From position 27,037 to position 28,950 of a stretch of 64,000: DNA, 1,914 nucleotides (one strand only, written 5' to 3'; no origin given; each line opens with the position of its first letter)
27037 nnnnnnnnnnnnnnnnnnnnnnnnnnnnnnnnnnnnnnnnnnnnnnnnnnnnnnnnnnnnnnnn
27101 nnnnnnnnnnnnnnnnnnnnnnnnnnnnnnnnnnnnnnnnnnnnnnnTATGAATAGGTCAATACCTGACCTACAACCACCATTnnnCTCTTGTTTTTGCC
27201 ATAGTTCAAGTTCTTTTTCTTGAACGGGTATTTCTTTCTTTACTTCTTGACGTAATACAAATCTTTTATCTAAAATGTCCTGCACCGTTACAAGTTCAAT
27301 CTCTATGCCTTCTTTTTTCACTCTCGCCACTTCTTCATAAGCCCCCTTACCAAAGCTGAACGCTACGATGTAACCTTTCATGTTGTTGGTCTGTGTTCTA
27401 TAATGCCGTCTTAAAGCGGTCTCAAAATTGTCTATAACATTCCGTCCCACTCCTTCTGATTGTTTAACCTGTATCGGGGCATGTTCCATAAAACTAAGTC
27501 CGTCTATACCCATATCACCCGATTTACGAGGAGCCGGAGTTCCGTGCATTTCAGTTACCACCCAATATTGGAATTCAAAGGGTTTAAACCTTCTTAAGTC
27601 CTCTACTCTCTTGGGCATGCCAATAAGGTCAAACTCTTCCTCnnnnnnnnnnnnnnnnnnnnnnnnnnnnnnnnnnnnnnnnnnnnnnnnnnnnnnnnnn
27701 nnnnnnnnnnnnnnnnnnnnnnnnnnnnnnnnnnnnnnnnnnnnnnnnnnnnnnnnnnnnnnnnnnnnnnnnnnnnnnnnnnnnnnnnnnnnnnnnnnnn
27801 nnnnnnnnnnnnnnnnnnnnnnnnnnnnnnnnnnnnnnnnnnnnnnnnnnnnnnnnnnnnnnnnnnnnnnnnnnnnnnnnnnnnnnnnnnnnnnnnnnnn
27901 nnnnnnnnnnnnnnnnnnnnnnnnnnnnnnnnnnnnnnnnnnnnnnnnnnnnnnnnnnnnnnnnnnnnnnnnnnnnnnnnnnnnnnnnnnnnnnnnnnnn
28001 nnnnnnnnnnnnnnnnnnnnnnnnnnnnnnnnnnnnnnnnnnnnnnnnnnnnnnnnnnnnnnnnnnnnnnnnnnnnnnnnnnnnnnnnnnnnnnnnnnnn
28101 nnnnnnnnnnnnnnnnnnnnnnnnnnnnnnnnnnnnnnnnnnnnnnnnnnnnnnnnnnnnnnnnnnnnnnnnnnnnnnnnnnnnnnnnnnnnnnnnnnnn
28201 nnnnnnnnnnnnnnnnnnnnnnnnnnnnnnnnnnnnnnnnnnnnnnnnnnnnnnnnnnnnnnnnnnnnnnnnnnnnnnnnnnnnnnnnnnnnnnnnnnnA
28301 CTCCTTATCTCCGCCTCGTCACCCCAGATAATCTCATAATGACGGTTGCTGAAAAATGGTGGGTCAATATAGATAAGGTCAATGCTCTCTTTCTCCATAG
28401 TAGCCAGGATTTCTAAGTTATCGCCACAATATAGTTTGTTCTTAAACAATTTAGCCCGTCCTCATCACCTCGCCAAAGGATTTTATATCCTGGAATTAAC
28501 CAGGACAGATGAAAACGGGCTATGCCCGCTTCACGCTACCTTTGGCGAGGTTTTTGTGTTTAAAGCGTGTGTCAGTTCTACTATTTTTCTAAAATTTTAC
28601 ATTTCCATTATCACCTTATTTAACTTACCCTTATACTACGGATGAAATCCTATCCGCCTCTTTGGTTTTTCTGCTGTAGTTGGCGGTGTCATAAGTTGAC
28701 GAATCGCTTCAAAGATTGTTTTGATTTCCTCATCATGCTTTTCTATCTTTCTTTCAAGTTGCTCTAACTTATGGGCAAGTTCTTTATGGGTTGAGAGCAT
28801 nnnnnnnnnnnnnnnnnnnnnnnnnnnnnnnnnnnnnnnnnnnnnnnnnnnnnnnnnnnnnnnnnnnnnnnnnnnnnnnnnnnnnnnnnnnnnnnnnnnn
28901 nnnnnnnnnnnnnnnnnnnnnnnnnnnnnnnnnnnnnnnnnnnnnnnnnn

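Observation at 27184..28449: Beta-class DNA methyltransferase fused to an Mrr-like PD-(D/E)XK nuclease domain; candidate single-chain R-M or defence gene on the island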

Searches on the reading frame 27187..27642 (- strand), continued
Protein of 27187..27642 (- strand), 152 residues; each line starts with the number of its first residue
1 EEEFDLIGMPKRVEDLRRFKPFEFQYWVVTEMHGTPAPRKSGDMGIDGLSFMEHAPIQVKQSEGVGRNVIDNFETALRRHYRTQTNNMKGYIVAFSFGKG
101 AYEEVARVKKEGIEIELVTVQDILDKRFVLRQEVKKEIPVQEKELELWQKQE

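Call 82: search_dna_similar(query=window:27187-27627:-, collection=phages, mode=protein, max_rows=25, max_evalue=0.001)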
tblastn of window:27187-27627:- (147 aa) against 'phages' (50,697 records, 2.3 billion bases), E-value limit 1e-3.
No match.

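Call 85: search_protein_families(library=pfam, proteins=[L029:4820-5569:+, L029:5571-6071:+, L052:8158-8937:-, L052:7605-8171:-, L056:5363-6013:-, L051:2039-2704:-, L051:1522-2034:-, L096:3480-3821:+], max_evalue=0.1)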
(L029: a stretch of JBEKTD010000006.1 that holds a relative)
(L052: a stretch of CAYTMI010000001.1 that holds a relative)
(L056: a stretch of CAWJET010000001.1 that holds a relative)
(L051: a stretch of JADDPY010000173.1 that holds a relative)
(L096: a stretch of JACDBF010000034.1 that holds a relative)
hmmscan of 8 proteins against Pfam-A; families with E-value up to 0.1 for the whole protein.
L029:4820-5569:+ (249 aa): 0 families

L029:5571-6071:+ (166 aa): 1 family
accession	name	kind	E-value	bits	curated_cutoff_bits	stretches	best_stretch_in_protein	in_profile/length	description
PF01850.27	PIN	-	1.4e-12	48.7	23.6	1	8-130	2-118/120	PIN domain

L052:8158-8937:- (259 aa): 1 family
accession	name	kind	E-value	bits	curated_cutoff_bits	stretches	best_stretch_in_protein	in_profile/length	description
PF22972.2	EVH1_PP4R3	-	0.091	13.4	27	0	85-112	25-52/100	EVH1-like domain in PP4R3 protein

L052:7605-8171:- (188 aa): 1 family
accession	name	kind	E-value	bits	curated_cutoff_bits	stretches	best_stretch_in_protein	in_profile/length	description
PF01850.27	PIN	-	3e-10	41.2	23.6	1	11-131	4-112/120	PIN domain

L056:5363-6013:- (216 aa): 0 families

L051:2039-2704:- (221 aa): 3 families
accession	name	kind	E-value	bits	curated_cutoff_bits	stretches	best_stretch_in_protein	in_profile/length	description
PF04255.20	DUF433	-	1.8e-10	40.9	23.6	1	156-207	3-55/56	Protein of unknown function (DUF433)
PF13384.12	HTH_23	-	0.0015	18.7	24.6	0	182-202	15-35/50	Homeodomain-like domain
PF13411.12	MerR_1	-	0.0032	18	21.6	1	18-82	5-67/69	MerR HTH family regulatory protein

L051:1522-2034:- (170 aa): 2 families
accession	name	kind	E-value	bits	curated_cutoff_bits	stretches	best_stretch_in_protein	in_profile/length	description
PF18480.7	DUF5615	-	2e-11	44.2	23.8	1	10-118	2-108/110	Domain of unknown function (DUF5615)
PF01927.22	Mut7-C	-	0.096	13.2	23.3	0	10-70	2-54/146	Mut7-C RNAse domain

L096:3480-3821:+ (113 aa): 2 families
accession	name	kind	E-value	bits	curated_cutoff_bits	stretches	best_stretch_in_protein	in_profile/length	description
PF11950.13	DUF3467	-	2.2e-12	47.3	25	1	7-88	6-86/92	Protein of unknown function (DUF3467)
PF18480.7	DUF5615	-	0.019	15.3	23.8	1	45-83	57-96/110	Domain of unknown function (DUF5615)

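Call 88: fold_search(model_id=the predicted structure, library=pdb)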
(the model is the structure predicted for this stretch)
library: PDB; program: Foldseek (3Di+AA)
matches with E <= 10: 1251; with E <= 0.001: 0
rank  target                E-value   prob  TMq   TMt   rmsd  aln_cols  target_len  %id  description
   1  7edb_A                5.7e-03  0.99  0.46  0.22   7.5       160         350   11  EcoT38I restriction endonuclease complexed with DNA (released 2022-03-16)
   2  4f0p_A                1.2e-02  0.97  0.47  0.18   8.7       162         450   14  MspJI Restriction Endonuclease - P31 Form (released 2012-08-08)
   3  2vld_B                1.2e-02  0.95  0.41  0.30   9.2       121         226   17  crystal structure of a repair endonuclease from Pyrococcus abyssi (released 2009-05-19)
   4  5gkj_A                1.7e-02  0.85  0.37  0.28   9.0       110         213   14  Structure of EndoMS in apo form (released 2016-11-02)
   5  4oc8_A                1.8e-02  0.89  0.43  0.20   7.1       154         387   18  DNA modification-dependent restriction endonuclease AspBHI (released 2014-03-19)
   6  2vld_A                2.4e-02  0.99  0.49  0.34   4.5       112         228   14  crystal structure of a repair endonuclease from Pyrococcus abyssi (released 2009-05-19)
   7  8dgf_B                2.4e-02  0.87  0.41  0.06   6.6       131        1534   14  Avs4 bound to phage PhiV-1 portal (released 2022-08-03)
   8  5gke_A                2.9e-02  0.89  0.41  0.28   6.3       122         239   16  Structure of EndoMS-dsDNA1 complex (released 2016-11-02)
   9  4f0q_D                2.9e-02  0.85  0.44  0.17   8.5       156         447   13  MspJI Restriction Endonuclease - P21 Form (released 2012-08-08)
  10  4f0p_B                3.3e-02  0.91  0.45  0.18   7.3       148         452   12  MspJI Restriction Endonuclease - P31 Form (released 2012-08-08)
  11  7dn3_E                4.8e-02  0.91  0.43  0.33   9.1       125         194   14  Structure of Human RNA Polymerase III elongation complex (released 2021-03-17)
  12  9e5g_B                6.6e-02  0.38  0.30  0.23  12.4       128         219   15  Cryo-EM structure of Burkholderia cenocepacia orotate phosphoribosyltransferase (released 2025-02-19)
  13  5gkj_B                7.1e-02  0.80  0.41  0.29   5.1       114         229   18  Structure of EndoMS in apo form (released 2016-11-02)
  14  6xre_E                7.5e-02  0.92  0.44  0.33   6.4       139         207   10  Structure of the p53/RNA polymerase II assembly (released 2021-03-24)
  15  9e5g_D                8.5e-02  0.35  0.27  0.20  12.5       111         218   14  Cryo-EM structure of Burkholderia cenocepacia orotate phosphoribosyltransferase (released 2025-02-19)
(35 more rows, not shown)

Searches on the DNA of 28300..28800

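Call 37: search_rna_families(source=window, start=28300, end=28800, threshold=evalue, max_evalue=10, show_alignments=2)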
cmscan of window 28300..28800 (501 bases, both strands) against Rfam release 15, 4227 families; matches with E-value up to 10: 4.
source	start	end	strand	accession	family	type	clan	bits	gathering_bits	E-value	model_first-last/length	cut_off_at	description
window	28685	28741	-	RF00097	snoR71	Gene; snRNA; snoRNA; CD-box;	-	17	40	1.1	1-107/107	no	Plant small nucleolar RNA R71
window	28706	28746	+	RF01378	CRISPR-DR65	Gene; CRISPR;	-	16.9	43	9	1-37/37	no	CRISPR RNA direct repeat element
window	28682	28783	+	RF03663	mir-5911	Gene; miRNA;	-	14.5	84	6.1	1-74/74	no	mir-5911 microRNA precursor family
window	28451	28527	-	RF02448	SpR20_sRNA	Gene; sRNA;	-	12.1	45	9.5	1-45/45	no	Streptococcus sRNA SpR20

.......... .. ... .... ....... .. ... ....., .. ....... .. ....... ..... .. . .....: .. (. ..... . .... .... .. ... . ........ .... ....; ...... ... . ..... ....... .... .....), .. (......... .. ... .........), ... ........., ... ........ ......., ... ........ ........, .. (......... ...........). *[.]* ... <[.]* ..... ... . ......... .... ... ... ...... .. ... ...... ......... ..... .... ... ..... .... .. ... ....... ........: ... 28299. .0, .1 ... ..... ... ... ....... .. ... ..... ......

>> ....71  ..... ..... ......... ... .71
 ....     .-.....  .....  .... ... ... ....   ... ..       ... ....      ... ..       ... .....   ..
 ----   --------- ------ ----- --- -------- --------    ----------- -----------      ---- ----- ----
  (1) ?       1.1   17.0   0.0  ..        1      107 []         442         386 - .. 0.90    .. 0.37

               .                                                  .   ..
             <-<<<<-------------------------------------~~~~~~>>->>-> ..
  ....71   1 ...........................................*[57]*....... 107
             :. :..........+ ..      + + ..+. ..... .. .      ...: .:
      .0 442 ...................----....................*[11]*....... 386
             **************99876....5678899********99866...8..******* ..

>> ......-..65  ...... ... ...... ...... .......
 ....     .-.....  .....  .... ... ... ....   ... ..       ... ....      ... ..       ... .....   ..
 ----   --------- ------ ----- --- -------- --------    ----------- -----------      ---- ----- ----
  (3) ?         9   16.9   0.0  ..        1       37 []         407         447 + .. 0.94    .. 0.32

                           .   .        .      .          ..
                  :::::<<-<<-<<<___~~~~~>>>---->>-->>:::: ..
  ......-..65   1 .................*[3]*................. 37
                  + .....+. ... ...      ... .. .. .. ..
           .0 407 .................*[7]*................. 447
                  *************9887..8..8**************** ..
